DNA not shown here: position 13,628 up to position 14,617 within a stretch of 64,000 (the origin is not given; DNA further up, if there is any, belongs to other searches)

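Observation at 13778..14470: Complete mini-intein (Hint) domain splitting a Cys/Gly/Ser-rich secreted peptide next to YcaO - candidate intein-containing RiPP precursor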

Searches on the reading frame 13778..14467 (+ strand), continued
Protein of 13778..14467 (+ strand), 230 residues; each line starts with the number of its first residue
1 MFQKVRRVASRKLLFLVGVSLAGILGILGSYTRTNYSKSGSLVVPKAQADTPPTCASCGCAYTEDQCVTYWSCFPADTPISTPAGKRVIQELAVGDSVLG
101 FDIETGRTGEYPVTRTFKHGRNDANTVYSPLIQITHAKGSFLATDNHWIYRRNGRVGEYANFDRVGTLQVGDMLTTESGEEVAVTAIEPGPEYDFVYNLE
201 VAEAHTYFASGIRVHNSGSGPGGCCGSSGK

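Call 53: predict_structure(alignment_id=A1)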
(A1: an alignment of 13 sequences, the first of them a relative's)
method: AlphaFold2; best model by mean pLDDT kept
length: 230 residues; sequences in the alignment: 13
mean_pLDDT: 55.5   pTM: 0.49
mean pLDDT of the five models: 55.5, 55.4, 50.6, 49.7, 48.2
residues with pLDDT >= 90: 0; 70-90: 60; 50-70: 88; < 50: 82
segments of 3 or more residues with pLDDT < 50: 33-74, 153-160, 204-206, 208-230
pLDDT, mean of each block of 10 residues (from residue 1): 67 80 71 37 31 32 35 50 73 77 59 65 52 71 63 43 66 64 73 57 49 36 25
secondary structure, 60 per line:
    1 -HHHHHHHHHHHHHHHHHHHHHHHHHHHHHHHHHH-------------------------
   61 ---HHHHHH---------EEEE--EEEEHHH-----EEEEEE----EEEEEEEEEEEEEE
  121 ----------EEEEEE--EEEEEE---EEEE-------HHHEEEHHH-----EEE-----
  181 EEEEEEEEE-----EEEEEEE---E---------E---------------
elements in order: H2-35 H64-69 E79-82 E85-88 E97-102 E107-120 E131-136 E139-144 E148-151 E162-164 E173-175 E181-189 E195-201
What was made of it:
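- The AF2 model of the protein has a mean pLDDT of only 55 (call 53).
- Tried and rejected: Built from the 13-sequence alignment, it was poor (pLDDT 55, call 53).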

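Call 56: fold_search(model_id=the predicted structure, library=pdb)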
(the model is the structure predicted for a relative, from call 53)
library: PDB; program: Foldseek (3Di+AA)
matches with E <= 10: 384; with E <= 0.001: 51
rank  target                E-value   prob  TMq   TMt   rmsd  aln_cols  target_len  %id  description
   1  2lwy_MODEL_1_A        1.5e-09  1.00  0.43  0.65   4.7       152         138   26  Solution Structure of Bacterial Intein-Like domain from Clostridium thermocellum (released 2013-05-08)
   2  6tmm_BBB              1.3e-08  1.00  0.42  0.58   4.6       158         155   23  BIL2 domain from T.thermophila BUBL1 locus (C1A-N143A) (released 2020-12-16)
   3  6y75_B                3.4e-08  1.00  0.42  0.60   4.7       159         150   23  BIL2 domain from T.thermophila BUBL1 locus (C1A-N143A) (released 2021-02-03)
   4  6y75_A                1.0e-07  1.00  0.41  0.57   5.3       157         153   23  BIL2 domain from T.thermophila BUBL1 locus (C1A-N143A) (released 2021-02-03)
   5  6tmm_AAA              1.1e-07  1.00  0.42  0.58   4.7       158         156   23  BIL2 domain from T.thermophila BUBL1 locus (C1A-N143A) (released 2020-12-16)
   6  6qaz                  2.7e-07  1.00  0.43  0.71   3.1       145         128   21  Crystal structure of gp41-1 intein (released 2019-11-13)
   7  6riz                  1.1e-06  1.00  0.43  0.70   3.5       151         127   20  Crystal structure of gp41-1 intein (C1A, F65W, D107C) (released 2020-04-29)
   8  6bs8_B                1.1e-06  1.00  0.42  0.68   4.0       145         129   21  The class 3 DnaB intein from Mycobacterium smegmatis (released 2018-11-21)
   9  6rpq                  1.3e-06  1.00  0.43  0.40   5.2       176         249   21  Crystal structure of PhoCDC21-1 intein (released 2019-08-14)
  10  6bs8_A                2.3e-06  1.00  0.41  0.67   3.7       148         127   20  The class 3 DnaB intein from Mycobacterium smegmatis (released 2018-11-21)
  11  6riy_A                2.5e-06  1.00  0.42  0.68   3.4       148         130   18  Crystal structure of MchDnaB-1 intein (N145AA) (released 2020-05-13)
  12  6bs8_C                2.7e-06  1.00  0.40  0.67   3.7       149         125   20  The class 3 DnaB intein from Mycobacterium smegmatis (released 2018-11-21)
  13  3ifj_A                4.1e-06  1.00  0.40  0.60   4.3       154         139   21  Crystal structure of Mtu recA intein, splicing domain (released 2009-10-06)
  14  6rix_B                5.4e-06  1.00  0.42  0.68   3.8       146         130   18  Crystal structure of MchDnaB-1 intein (released 2020-05-13)
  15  8ubs_A                5.7e-06  1.00  0.41  0.57   4.6       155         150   17  Crystal structure of NrdJ-1 split intein fusion (released 2024-10-09)
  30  1at0                  4.2e-05  1.00  0.42  0.61   5.2       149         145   13  17-kDA fragment of hedgehog C-terminal autoprocessing domain (released 1997-11-12)
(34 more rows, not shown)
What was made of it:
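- On Intein (class 1): Foldseek returns inteins and BILs with probability 1.0 (call 56).
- Closest known: Class-1 mini-inteins. Same: The Hint fold matches (call 56).
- The top fold hits are BIL domains (call 56).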

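Call 82: find_encoding_contigs(protein=P0002, flank=5000, max_places=2)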
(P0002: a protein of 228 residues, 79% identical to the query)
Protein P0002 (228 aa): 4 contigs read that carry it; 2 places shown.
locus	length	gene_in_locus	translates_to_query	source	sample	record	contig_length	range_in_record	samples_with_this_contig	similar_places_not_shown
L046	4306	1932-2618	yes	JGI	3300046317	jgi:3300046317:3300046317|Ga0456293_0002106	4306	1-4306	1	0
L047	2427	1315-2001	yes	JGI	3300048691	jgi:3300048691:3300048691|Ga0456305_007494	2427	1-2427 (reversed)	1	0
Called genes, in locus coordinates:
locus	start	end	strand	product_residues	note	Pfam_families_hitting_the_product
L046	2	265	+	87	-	?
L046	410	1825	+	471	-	PF02624:YcaO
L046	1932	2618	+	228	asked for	PF01079:Hint, PF13403:Hint_2 (weak), PF07591:PT-HINT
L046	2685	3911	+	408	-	-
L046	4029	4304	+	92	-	?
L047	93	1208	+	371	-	PF02624:YcaO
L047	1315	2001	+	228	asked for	PF01079:Hint, PF13403:Hint_2 (weak), PF07591:PT-HINT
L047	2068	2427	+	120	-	?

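Call 91: list_cluster_members(proteins=[P0001, P0005, P0134])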
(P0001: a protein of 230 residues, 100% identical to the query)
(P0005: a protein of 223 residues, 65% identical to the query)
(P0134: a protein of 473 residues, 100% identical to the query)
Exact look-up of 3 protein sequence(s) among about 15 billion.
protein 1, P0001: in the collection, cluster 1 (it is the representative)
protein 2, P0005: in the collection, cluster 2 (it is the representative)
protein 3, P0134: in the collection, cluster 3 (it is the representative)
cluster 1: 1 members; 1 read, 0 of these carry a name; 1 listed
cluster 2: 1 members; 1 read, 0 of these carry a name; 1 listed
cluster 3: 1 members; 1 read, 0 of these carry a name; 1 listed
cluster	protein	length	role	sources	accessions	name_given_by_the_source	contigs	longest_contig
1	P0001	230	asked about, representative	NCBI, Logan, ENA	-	-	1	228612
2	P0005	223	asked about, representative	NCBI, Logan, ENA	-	-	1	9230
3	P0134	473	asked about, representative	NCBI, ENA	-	-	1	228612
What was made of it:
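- Tried and rejected: A cluster look-up gave no names or accessions for the window's proteins (call 91), so the organism is inferred only from the homologous loci.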
